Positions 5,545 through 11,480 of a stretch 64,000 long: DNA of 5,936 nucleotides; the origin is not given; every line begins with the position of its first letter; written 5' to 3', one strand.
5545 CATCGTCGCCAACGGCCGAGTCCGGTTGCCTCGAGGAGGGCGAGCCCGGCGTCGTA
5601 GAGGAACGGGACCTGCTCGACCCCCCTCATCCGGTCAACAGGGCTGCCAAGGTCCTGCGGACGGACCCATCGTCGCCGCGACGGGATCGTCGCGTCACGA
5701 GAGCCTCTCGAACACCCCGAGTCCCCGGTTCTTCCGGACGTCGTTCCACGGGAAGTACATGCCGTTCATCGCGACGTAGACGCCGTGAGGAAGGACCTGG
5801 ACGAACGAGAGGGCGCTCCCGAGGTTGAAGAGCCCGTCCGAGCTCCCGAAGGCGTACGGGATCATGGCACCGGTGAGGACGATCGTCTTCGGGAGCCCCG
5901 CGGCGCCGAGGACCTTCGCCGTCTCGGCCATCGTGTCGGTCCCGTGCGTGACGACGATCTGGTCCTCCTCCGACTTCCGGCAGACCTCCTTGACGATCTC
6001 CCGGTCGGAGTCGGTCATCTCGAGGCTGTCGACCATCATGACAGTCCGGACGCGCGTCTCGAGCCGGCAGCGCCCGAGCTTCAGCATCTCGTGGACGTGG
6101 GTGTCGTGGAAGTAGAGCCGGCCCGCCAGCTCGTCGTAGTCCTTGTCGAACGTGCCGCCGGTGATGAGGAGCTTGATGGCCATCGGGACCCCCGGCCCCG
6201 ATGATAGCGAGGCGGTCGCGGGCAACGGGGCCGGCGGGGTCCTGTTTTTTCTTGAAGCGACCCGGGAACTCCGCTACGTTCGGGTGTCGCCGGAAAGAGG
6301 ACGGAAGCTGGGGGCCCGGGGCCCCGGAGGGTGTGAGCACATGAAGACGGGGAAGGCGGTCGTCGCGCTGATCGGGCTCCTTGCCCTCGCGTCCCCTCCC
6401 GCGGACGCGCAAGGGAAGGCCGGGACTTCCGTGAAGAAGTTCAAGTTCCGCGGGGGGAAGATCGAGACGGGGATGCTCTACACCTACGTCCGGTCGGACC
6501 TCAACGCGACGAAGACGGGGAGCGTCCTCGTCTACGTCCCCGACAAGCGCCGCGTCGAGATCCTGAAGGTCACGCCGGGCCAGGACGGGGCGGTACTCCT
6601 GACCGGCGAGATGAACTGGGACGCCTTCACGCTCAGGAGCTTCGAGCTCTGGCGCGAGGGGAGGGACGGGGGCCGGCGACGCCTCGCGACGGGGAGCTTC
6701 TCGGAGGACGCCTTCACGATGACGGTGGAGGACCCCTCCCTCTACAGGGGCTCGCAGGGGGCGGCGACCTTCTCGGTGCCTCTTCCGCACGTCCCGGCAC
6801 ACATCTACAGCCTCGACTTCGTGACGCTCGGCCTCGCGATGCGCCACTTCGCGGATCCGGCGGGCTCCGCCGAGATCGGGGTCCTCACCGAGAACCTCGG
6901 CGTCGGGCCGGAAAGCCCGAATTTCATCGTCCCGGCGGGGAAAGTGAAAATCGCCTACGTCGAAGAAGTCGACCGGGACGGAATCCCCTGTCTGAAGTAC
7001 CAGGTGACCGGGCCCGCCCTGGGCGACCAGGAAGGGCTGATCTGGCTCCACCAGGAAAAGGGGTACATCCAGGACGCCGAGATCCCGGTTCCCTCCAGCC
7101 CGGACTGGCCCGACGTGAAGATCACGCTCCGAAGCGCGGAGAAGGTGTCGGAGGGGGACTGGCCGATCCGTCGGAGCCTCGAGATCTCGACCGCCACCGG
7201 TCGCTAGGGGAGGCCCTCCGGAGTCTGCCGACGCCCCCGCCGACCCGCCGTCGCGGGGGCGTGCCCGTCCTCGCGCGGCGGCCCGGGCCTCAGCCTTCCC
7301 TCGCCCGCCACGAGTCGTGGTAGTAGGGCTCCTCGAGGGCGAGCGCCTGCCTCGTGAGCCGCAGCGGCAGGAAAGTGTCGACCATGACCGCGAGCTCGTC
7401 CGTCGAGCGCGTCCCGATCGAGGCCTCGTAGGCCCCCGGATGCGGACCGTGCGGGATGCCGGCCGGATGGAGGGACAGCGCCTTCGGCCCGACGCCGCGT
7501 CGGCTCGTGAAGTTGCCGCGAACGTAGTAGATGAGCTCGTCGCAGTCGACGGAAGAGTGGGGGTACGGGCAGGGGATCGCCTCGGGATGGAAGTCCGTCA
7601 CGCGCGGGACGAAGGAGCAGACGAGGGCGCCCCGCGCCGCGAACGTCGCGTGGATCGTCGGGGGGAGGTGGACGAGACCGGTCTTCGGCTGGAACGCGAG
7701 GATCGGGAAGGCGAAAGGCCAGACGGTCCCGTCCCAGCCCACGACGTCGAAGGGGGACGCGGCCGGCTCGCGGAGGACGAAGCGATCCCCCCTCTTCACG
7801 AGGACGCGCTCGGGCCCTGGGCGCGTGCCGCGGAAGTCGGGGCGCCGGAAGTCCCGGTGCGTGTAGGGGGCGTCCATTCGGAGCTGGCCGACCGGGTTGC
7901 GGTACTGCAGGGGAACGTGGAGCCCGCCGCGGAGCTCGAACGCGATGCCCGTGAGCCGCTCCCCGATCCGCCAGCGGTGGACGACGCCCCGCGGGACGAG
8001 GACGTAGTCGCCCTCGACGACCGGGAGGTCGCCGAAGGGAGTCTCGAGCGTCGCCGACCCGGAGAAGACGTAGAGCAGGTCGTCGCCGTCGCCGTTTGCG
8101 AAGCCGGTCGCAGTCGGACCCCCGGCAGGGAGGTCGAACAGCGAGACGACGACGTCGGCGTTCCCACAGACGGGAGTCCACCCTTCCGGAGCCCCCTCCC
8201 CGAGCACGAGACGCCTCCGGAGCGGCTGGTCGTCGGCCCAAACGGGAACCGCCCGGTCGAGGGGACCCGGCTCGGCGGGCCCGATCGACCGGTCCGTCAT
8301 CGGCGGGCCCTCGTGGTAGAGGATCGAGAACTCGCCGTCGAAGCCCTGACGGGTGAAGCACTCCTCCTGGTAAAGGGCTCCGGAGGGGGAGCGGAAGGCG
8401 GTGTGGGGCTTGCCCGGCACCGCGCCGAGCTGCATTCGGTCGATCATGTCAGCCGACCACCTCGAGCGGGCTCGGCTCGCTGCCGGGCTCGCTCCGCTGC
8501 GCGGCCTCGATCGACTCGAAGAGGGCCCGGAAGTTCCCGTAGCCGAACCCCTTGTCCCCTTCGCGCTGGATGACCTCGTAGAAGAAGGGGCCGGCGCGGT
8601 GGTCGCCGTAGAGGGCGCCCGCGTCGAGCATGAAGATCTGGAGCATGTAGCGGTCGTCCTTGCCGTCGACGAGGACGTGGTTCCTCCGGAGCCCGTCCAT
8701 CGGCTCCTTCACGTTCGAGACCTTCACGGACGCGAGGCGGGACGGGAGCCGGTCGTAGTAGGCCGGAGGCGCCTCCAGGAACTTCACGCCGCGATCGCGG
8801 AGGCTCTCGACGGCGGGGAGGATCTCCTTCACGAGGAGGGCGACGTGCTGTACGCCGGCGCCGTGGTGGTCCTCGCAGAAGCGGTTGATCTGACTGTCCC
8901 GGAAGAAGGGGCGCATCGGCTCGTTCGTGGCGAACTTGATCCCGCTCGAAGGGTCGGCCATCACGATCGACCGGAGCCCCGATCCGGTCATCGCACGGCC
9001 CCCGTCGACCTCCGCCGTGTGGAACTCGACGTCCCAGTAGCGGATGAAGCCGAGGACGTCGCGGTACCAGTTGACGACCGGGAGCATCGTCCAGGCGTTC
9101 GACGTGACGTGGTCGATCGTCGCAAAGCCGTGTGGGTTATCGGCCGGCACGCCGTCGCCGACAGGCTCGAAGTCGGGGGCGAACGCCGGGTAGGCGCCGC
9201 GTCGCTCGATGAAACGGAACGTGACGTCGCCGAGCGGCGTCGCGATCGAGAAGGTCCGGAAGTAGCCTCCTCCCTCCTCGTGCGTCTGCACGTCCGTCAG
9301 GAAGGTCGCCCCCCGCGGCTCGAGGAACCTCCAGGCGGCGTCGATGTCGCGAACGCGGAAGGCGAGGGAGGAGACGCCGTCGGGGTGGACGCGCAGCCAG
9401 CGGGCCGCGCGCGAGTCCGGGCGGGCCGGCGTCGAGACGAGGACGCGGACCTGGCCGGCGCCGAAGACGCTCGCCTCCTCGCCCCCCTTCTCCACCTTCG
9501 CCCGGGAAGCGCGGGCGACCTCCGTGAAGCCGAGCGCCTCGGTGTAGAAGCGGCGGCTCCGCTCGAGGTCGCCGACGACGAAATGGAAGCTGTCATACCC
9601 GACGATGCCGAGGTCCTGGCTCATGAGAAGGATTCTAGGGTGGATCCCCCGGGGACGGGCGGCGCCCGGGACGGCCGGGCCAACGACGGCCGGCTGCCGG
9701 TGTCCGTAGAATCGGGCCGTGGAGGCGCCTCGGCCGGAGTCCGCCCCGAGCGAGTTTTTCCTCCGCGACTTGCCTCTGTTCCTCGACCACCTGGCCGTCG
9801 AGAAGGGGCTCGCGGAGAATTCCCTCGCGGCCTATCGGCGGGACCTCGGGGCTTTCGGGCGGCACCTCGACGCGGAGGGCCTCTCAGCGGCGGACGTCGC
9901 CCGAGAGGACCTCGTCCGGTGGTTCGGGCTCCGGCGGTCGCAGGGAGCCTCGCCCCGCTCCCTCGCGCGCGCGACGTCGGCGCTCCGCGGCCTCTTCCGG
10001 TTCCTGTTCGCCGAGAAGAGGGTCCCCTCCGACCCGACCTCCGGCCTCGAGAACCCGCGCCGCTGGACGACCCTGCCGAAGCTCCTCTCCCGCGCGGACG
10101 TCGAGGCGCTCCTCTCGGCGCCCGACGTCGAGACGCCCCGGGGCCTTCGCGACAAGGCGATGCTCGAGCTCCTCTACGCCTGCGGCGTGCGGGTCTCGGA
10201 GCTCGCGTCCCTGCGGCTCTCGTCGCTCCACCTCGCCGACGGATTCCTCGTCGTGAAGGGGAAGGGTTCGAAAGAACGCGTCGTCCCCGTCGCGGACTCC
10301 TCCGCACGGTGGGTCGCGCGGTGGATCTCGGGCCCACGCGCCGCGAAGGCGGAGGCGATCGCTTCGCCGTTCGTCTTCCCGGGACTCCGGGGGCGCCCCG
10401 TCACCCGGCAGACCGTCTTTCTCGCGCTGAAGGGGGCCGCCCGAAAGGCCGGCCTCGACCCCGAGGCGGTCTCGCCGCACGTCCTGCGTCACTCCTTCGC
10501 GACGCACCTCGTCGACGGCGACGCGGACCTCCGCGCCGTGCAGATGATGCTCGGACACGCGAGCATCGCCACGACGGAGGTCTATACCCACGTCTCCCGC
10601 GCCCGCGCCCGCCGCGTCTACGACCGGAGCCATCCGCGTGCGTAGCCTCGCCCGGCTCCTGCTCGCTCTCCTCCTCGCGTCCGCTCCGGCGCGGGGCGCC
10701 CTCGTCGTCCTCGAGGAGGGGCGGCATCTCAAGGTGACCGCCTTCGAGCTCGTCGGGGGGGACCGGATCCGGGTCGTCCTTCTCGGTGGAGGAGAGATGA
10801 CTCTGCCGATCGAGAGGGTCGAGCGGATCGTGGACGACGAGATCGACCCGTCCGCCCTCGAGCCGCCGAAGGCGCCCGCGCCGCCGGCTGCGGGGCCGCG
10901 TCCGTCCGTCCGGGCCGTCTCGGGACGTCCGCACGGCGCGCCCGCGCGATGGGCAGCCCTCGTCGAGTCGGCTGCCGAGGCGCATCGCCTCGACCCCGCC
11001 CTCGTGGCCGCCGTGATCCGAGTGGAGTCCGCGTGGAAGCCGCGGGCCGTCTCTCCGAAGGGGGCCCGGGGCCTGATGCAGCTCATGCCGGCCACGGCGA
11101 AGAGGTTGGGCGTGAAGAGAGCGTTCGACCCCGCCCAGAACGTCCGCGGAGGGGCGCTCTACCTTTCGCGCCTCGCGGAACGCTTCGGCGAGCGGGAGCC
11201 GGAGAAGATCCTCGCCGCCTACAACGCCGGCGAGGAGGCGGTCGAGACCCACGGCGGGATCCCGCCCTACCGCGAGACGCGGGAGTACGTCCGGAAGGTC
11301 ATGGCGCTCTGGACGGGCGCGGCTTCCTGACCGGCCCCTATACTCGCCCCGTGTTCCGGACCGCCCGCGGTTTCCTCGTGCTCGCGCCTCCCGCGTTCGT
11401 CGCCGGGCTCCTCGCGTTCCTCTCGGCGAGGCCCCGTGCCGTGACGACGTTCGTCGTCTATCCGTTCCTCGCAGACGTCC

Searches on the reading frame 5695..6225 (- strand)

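Call 24: search_protein_families(library=pfam, proteins=[window:5695-6225:-], max_evalue=0.00001)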
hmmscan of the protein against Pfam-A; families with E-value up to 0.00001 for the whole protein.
window:5695-6225:- (176 aa): 1 family
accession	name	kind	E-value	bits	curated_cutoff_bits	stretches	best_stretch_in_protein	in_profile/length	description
PF00710.25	Asparaginase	-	9.1e-25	87.7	22.5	1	17-167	2-162/193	Asparaginase, N-terminal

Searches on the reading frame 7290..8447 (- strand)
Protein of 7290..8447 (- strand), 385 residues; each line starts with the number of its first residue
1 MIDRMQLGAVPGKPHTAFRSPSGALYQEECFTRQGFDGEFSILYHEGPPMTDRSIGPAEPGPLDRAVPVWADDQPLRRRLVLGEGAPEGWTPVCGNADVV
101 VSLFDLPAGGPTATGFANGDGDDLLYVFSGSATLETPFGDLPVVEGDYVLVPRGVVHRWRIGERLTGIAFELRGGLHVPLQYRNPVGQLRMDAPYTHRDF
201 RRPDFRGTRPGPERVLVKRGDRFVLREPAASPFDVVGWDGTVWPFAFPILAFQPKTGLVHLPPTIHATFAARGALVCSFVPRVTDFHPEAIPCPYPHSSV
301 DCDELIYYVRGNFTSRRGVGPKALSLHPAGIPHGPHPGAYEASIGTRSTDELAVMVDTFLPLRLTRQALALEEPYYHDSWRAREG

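Call 24: search_protein_families(library=pfam, proteins=[window:7290-8447:-], max_evalue=0.00001)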
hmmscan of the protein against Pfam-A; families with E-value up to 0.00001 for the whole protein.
window:7290-8447:- (385 aa): 1 family
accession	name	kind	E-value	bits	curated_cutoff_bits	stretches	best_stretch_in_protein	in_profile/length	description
PF20510.4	HgmA_N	-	4.1e-10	39.9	20.2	1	114-247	139-271/273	Homogentisate 1,2-dioxygenase N-terminal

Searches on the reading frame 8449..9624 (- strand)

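Call 24: search_protein_families(library=pfam, proteins=[window:8449-9624:-], max_evalue=0.00001)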
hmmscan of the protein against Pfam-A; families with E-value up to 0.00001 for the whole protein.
window:8449-9624:- (391 aa): 5 families
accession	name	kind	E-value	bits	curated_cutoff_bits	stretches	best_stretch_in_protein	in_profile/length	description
PF00903.31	Glyoxalase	-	6.8e-28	97.9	20.6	2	12-128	4-112/121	Glyoxalase/Bleomycin resistance protein/Dioxygenase superfamily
PF13669.12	Glyoxalase_4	-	2.8e-17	63.4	27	2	14-118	4-104/109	Glyoxalase/Bleomycin resistance protein/Dioxygenase superfamily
PF14696.12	Glyoxalase_5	-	2.5e-08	34.6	27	1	4-111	4-101/139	Hydroxyphenylpyruvate dioxygenase, HPPD, N-terminal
PF13468.12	Glyoxalase_3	-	2.6e-06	28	25.1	0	16-156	7-144/176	Glyoxalase-like domain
PF22677.2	Ble-like_N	-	5.7e-06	26.4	24.5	0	13-34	5-26/41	Bleomycin resistance protein-like N-terminal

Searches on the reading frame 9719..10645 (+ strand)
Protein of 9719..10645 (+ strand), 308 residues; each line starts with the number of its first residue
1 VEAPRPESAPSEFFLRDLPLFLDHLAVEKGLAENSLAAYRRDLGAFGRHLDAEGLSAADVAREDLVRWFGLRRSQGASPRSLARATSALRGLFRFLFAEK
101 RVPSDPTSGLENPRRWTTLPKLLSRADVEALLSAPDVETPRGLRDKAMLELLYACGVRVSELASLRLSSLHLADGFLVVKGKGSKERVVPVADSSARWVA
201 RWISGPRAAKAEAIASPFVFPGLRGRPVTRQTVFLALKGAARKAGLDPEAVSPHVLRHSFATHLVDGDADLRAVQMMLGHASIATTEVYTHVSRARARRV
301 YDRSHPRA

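Call 24: search_protein_families(library=pfam, proteins=[window:9719-10645:+], max_evalue=0.00001)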
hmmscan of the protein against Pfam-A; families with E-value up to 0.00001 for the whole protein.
window:9719-10645:+ (308 aa): 2 families
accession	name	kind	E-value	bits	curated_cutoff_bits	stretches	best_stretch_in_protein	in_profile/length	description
PF00589.27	Phage_integrase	-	9.4e-46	156.2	27.1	1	123-294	3-170/172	Phage integrase family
PF02899.23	Phage_int_SAM_1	-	4.4e-19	69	22.3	1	20-100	3-83/83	Phage integrase, N-terminal SAM-like domain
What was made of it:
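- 9719..10645 (+): xerD-like tyrosine recombinase, 308 aa, 12.8 kb from dif. Pfam Phage_integrase and Phage_int_SAM_1 (call 24).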

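Call 27: search_protein_families(library=ncbifam, proteins=[window:9719-10645:+], max_evalue=1e-10)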
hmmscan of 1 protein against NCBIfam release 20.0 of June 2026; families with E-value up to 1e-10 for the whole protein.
window:9719-10645:+ (308 aa): 10 families
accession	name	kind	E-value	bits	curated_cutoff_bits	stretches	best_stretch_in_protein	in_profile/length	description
NF001399.0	PRK00283.1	subfamily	2.4e-104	348.8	279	1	19-308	10-299/300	tyrosine recombinase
TIGR02225.1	recomb_XerD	equivalog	2e-97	326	329.6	1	21-308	3-290/290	site-specific tyrosine recombinase XerD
TIGR02224.1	recomb_XerC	equivalog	8.2e-84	281.4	335.15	1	21-308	3-293/295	tyrosine recombinase XerC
NF002331.0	PRK01287.1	subfamily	3.5e-54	184.1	371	1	20-306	32-326/365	site-specific tyrosine recombinase XerC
NF040815.2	recomb_XerA_Arch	equivalog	4.2e-54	183.9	220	1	21-301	3-263/263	site-specific tyrosine recombinase/integron integrase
TIGR02249.1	integrase_gron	subfamily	8.1e-31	107.5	265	1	230-300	239-308/315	integron integrase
NF003462.0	PRK05084.1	equivalog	5.3e-26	91.2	267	1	144-303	196-355/360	tyrosine recombinase XerS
NF011946.0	PRK15417.1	equivalog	2e-19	69.9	435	1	229-297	253-320/337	integron integrase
NF007370.0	PRK09870.1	subfamily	4.9e-17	62.2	221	1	122-306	12-193/200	tyrosine-type DNA invertase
NF007371.0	PRK09871.1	subfamily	5.7e-17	61.9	222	1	123-304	7-186/198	tyrosine-type DNA invertase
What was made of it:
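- On XerCD/dif dimer resolution site: One XerD-like gene lies at 9719-10645 (call 27).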

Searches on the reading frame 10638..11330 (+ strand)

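Call 24: search_protein_families(library=pfam, proteins=[window:10638-11330:+], max_evalue=0.00001)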
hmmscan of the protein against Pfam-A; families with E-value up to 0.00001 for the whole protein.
window:10638-11330:+ (230 aa): 1 family
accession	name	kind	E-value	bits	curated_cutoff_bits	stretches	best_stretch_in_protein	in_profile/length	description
PF01464.25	SLT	-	7.5e-29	100.1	21.3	1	109-209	3-108/117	Transglycosylase SLT domain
